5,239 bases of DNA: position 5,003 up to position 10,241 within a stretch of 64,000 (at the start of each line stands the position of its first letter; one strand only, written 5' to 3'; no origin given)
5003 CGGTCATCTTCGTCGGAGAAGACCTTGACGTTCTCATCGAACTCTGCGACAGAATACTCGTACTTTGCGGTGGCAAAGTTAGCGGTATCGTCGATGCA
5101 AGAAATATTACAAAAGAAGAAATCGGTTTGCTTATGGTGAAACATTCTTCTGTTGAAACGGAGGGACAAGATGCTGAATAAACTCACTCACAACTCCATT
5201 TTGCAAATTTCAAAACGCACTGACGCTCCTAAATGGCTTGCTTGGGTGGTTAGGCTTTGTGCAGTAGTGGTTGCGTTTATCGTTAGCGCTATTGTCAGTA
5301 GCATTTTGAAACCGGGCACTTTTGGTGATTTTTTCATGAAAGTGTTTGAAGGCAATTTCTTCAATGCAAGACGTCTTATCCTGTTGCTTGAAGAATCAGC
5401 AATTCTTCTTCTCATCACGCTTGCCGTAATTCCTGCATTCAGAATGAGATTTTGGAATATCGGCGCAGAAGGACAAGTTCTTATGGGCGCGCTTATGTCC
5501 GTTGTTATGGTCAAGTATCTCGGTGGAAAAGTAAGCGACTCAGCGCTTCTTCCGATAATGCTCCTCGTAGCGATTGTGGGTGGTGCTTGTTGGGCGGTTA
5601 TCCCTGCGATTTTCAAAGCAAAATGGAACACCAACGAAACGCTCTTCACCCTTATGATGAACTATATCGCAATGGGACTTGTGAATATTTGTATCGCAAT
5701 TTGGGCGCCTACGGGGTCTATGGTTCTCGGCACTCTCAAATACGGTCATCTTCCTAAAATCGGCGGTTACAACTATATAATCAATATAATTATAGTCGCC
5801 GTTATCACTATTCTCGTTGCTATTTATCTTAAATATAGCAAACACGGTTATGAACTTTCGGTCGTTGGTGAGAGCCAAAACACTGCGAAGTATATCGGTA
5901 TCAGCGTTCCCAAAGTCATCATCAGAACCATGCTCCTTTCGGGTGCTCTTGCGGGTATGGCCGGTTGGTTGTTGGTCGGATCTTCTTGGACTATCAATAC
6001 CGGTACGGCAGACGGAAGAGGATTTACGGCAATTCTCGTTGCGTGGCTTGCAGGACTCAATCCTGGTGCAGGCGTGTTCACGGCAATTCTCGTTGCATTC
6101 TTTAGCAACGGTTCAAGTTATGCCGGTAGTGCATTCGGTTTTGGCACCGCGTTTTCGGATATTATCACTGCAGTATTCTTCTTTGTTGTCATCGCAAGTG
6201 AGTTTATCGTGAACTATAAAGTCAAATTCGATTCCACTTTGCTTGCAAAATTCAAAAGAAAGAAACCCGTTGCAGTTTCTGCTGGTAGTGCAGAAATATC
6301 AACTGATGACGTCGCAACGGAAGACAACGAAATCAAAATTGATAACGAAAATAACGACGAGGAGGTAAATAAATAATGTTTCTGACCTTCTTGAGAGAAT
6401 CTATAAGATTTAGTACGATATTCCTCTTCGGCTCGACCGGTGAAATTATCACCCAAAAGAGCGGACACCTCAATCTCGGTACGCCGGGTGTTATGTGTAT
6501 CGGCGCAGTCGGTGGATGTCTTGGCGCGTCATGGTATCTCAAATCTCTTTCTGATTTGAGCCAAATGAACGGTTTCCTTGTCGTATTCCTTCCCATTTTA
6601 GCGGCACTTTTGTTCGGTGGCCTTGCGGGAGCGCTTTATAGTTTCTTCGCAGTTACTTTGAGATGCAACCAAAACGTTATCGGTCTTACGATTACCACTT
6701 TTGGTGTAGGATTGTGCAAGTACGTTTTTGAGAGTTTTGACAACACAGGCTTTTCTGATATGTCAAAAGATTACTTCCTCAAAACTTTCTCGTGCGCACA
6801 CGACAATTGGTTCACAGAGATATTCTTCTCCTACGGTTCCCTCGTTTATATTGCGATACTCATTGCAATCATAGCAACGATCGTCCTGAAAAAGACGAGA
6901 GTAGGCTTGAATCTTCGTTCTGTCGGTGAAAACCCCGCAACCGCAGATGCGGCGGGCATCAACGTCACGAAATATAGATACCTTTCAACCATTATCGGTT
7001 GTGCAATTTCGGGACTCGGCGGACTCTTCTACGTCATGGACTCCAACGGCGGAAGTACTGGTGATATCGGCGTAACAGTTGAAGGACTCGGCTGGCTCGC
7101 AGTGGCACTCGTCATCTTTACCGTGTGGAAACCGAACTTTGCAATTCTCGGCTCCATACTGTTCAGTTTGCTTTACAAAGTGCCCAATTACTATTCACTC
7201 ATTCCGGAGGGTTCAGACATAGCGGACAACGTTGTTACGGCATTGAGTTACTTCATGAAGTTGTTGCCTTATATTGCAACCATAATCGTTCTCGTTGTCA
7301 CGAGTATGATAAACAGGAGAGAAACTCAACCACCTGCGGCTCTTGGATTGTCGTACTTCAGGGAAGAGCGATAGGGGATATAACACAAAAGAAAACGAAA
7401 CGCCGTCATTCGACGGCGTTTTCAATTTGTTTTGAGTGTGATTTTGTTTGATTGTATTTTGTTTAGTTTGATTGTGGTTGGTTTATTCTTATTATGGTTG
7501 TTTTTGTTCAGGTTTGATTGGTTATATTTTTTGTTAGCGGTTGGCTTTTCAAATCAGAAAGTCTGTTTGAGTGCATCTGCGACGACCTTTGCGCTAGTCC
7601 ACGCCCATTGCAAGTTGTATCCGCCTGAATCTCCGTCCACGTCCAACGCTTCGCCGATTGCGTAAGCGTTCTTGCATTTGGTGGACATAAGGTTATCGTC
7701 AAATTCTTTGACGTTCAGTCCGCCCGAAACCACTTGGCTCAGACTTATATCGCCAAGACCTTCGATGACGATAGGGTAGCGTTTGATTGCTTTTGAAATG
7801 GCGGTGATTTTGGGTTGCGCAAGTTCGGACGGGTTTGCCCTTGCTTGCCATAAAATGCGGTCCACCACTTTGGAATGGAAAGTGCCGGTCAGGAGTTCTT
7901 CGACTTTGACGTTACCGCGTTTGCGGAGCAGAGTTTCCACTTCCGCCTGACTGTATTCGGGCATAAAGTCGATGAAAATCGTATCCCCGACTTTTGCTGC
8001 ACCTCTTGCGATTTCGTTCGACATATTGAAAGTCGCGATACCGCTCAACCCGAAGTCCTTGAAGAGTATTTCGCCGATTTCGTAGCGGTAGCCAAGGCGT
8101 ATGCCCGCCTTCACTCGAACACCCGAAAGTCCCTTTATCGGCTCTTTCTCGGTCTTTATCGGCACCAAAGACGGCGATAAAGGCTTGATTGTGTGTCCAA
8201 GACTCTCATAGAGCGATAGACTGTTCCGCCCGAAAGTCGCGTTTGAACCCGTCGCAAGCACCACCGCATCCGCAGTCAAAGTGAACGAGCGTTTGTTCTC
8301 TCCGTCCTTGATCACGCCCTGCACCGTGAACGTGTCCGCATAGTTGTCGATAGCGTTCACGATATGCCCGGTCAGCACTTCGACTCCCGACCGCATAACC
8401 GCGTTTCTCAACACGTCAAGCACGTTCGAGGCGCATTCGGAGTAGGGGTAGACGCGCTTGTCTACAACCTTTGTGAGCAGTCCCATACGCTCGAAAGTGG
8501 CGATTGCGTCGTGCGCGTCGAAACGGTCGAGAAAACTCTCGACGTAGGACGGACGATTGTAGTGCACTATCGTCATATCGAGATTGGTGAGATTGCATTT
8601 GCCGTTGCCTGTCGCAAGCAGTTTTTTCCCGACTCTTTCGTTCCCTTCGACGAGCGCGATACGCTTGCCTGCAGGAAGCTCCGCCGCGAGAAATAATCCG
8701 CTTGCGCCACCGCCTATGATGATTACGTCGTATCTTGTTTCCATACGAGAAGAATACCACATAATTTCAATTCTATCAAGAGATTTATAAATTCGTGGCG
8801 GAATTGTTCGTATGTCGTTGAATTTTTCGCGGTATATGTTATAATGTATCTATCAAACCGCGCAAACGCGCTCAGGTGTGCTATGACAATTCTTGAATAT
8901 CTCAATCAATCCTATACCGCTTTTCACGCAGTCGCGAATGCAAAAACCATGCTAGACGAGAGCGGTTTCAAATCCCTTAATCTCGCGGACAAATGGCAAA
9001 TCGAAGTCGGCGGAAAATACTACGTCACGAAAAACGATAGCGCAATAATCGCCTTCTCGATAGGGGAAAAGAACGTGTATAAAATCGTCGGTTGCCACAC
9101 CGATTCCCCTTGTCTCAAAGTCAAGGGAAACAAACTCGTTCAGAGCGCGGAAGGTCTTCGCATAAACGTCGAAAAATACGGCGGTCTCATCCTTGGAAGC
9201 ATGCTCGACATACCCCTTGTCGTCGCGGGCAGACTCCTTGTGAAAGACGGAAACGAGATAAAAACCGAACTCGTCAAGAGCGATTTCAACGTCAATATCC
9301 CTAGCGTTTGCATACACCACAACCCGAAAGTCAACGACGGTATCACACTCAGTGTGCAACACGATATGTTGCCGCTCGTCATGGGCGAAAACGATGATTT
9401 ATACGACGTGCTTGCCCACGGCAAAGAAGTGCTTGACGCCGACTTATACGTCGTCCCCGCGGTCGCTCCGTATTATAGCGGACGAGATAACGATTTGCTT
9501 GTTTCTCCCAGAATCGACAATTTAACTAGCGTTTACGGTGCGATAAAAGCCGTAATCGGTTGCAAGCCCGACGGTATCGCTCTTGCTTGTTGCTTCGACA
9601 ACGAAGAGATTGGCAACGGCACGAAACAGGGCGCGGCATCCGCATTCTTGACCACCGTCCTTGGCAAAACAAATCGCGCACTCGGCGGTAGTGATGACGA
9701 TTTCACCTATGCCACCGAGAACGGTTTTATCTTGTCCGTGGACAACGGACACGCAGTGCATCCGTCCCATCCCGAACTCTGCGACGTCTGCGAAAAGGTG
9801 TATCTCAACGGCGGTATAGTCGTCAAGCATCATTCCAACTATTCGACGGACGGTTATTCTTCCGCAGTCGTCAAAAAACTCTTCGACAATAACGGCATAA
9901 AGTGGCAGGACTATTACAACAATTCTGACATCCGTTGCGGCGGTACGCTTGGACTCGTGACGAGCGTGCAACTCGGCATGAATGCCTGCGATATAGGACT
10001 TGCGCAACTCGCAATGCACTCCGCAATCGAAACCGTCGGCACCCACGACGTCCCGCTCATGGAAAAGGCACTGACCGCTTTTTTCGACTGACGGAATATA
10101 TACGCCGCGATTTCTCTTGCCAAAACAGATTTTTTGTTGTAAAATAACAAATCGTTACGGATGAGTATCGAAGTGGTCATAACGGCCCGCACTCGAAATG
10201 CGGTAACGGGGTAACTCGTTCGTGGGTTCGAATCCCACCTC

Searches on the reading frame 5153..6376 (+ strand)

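Call 91: search_protein_families(library=pfam, proteins=[window:5153-6376:+])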
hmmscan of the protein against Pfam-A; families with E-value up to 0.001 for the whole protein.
window:5153-6376:+ (407 aa): 1 family
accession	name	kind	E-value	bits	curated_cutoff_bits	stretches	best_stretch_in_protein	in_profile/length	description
PF02653.21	BPD_transp_2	-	8.4e-29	101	26.8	1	79-346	6-268/269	Branched-chain amino acid transport system / permease component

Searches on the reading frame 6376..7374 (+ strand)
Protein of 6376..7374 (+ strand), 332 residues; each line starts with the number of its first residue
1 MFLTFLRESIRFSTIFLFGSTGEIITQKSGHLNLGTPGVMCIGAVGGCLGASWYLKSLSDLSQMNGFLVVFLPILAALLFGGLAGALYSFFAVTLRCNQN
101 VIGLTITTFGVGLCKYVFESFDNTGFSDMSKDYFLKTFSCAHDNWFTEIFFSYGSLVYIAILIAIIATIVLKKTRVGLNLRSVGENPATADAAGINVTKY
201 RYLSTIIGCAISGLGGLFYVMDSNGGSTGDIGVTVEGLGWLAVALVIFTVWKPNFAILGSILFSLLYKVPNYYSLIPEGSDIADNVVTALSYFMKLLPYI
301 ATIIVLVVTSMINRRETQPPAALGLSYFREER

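Call 10: search_protein_families(library=pfam, proteins=[window:6376-7374:+], max_evalue=0.001)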
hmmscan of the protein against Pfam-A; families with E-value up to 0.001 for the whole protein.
window:6376-7374:+ (332 aa): 1 family
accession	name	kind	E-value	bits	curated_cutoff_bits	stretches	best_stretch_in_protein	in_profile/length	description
PF02653.21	BPD_transp_2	-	2.4e-29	102.7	26.8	1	10-283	6-253/269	Branched-chain amino acid transport system / permease component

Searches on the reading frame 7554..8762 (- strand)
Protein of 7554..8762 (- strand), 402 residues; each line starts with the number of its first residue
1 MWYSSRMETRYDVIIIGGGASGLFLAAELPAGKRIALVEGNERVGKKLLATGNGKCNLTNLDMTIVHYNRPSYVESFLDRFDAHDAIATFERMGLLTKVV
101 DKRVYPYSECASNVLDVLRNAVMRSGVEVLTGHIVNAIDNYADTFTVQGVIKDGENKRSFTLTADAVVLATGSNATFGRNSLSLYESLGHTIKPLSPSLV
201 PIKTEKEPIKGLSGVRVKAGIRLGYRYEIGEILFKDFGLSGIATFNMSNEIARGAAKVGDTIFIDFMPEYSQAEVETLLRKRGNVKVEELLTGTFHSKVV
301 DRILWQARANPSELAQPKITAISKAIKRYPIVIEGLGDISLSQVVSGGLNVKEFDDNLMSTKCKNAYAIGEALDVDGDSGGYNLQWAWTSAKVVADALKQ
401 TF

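Call 10: search_protein_families(library=pfam, proteins=[window:7554-8762:-], max_evalue=0.001)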
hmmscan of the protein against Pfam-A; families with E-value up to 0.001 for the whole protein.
window:7554-8762:- (402 aa): 8 families
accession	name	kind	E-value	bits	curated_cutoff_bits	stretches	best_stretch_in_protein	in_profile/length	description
PF03486.20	HI0933_like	-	9.2e-50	169.8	50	1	12-395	2-242/244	HI0933-like protein Rossmann domain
PF22780.1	HI0933_like_1st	-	5.8e-17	62.4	27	1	197-343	2-164/165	HI0933-like protein barrel and H2TH domain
PF01266.30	DAO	-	7.4e-11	42.6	27.9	2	12-45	1-35/353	FAD dependent oxidoreductase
PF07992.20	Pyr_redox_2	-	2.8e-08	34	26.1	1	11-175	1-111/291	Pyridine nucleotide-disulphide oxidoreductase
PF00890.30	FAD_binding_2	-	2.8e-06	27.3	20.4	0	12-48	1-38/414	FAD binding domain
PF13454.12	NAD_binding_9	-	5.2e-06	27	21.8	1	14-173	1-154/155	FAD-NAD(P)-binding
PF12831.13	FAD_oxidored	-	5.8e-05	23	27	1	12-172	1-145/416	FAD dependent oxidoreductase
PF01494.25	FAD_binding_3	-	0.00018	21.3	22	0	11-176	2-162/349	FAD binding domain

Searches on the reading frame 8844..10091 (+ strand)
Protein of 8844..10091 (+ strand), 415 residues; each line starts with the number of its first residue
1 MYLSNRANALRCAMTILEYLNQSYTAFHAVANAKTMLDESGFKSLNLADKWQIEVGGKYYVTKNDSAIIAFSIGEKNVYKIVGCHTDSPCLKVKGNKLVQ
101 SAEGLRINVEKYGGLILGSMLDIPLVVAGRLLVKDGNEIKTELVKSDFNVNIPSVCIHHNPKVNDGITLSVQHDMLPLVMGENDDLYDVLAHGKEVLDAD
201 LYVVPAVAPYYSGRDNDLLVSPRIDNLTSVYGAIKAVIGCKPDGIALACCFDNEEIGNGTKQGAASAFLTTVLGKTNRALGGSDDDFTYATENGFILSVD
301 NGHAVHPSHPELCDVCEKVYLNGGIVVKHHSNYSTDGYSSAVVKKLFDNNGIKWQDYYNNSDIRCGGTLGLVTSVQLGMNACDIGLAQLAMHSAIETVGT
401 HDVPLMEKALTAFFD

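Call 10: search_protein_families(library=pfam, proteins=[window:8844-10091:+], max_evalue=0.001)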
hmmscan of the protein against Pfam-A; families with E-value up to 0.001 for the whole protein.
window:8844-10091:+ (415 aa): 1 family
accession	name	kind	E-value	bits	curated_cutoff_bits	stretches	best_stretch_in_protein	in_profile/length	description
PF02127.20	Peptidase_M18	-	4.1e-90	303.1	24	1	19-414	1-432/432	Aminopeptidase I zinc metalloprotease (M18)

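Call 17: find_encoding_contigs(protein=window:8844-10088:+, flank=1000, max_places=3)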
Protein window:8844-10088:+ (415 aa): no gene with exactly this product is on record in the collection.
